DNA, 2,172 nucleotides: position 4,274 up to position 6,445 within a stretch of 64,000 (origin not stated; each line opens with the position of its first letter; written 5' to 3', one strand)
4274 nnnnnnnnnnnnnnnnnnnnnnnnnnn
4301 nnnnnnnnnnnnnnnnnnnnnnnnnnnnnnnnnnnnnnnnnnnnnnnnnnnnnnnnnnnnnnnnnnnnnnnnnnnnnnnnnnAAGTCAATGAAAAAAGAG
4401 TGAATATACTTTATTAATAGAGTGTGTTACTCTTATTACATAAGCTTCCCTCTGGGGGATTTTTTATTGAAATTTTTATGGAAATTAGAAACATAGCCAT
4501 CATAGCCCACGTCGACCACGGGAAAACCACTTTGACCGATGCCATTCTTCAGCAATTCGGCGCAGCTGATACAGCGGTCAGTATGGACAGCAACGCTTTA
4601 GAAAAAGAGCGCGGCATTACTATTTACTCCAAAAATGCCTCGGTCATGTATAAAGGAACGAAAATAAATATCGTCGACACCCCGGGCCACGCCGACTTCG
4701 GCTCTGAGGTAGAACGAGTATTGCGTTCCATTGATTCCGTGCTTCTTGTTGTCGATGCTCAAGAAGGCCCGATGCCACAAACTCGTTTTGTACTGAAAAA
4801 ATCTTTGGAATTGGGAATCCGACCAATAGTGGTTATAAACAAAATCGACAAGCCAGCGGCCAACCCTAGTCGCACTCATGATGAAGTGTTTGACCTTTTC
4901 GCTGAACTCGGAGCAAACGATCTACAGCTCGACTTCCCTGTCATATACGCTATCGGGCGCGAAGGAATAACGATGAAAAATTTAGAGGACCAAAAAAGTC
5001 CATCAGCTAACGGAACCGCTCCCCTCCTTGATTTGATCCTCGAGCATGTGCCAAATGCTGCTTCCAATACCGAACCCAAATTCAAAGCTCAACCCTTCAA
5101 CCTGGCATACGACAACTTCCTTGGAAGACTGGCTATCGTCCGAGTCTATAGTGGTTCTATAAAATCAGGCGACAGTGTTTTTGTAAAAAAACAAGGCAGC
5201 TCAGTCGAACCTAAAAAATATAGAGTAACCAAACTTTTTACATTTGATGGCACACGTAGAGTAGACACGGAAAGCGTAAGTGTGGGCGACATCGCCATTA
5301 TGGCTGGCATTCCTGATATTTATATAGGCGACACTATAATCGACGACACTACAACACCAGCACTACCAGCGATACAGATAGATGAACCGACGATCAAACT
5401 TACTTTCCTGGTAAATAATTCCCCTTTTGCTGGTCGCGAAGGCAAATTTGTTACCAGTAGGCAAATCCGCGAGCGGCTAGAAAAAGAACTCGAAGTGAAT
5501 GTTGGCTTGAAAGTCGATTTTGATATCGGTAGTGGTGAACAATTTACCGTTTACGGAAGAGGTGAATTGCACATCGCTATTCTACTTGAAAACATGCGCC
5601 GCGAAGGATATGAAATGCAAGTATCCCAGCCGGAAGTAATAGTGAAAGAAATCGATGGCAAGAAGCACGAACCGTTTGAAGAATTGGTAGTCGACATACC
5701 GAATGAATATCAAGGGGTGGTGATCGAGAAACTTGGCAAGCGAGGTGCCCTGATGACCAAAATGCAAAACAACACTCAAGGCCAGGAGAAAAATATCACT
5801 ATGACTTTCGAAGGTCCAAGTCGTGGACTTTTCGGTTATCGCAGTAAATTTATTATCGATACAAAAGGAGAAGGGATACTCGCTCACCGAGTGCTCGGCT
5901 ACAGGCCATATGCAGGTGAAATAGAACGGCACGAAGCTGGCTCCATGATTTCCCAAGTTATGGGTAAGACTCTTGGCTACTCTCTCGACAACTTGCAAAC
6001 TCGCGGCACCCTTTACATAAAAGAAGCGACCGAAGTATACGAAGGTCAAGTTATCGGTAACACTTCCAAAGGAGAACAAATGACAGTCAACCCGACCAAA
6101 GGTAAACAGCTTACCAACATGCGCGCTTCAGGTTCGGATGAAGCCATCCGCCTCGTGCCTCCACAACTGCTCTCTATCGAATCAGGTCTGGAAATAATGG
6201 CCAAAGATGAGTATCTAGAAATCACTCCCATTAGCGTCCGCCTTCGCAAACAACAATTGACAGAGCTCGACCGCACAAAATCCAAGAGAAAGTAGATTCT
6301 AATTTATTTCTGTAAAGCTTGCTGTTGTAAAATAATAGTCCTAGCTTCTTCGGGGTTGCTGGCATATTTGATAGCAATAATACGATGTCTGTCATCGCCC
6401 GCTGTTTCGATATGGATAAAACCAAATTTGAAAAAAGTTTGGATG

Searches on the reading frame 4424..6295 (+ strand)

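Call 46: search_protein_families(library=pfam, proteins=[window:4424-6295:+], max_evalue=1e-8)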
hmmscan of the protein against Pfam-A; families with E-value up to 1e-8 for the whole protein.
window:4424-6295:+ (623 aa): 4 families
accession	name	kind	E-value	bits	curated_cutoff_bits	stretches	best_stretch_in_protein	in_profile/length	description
PF00009.33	GTP_EFTU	-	1e-52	178.9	26.5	1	20-210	2-187/188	Elongation factor Tu GTP binding domain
PF21018.2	BipA_C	-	5.3e-38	129.6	23.8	1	506-613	2-109/110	TypA/BipA C-terminal domain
PF00679.30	EFG_C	-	8.4e-18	64.6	27.9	1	415-500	3-85/89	Elongation factor G C-terminus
PF03144.31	GTP_EFTU_D2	-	1.4e-11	45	30.3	1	234-305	1-72/73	Elongation factor Tu domain 2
